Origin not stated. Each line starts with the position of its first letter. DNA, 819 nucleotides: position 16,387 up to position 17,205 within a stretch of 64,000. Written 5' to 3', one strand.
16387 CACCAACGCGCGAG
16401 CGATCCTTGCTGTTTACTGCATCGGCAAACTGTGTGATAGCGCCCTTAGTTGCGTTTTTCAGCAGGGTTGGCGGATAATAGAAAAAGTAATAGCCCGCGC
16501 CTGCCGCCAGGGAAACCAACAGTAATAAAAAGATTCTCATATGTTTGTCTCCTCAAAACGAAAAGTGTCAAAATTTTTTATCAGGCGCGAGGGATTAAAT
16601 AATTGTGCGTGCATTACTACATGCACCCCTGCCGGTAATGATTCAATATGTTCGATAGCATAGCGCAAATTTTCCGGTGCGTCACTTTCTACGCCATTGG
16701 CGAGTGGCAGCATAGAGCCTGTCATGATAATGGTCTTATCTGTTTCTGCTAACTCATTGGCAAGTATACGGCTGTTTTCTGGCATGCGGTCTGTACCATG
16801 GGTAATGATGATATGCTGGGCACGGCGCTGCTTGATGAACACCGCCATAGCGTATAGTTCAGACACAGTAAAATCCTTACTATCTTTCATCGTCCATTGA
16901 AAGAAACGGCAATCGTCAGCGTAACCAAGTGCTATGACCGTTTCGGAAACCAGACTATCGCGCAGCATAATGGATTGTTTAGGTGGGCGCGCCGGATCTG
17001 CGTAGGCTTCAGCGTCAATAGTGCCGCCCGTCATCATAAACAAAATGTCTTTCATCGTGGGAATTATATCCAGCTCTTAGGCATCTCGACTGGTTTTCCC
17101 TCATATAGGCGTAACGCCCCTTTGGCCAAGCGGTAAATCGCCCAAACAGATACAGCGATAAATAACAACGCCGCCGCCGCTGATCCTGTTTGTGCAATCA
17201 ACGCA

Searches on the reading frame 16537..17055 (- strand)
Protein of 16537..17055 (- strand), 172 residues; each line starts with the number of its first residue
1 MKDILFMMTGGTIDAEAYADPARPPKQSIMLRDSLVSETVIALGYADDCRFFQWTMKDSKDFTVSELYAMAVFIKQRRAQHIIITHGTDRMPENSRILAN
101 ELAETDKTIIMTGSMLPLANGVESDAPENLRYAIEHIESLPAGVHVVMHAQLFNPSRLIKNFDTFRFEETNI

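Call 44: search_protein_families(library=pfam, proteins=[window:16537-17055:-], max_evalue=0.0001)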
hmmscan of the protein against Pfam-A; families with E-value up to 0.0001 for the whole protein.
window:16537-17055:- (172 aa): 1 family
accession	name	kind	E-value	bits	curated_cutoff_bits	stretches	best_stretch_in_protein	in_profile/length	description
PF00710.25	Asparaginase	-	1.7e-22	80.3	22.5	1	4-161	2-161/193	Asparaginase, N-terminal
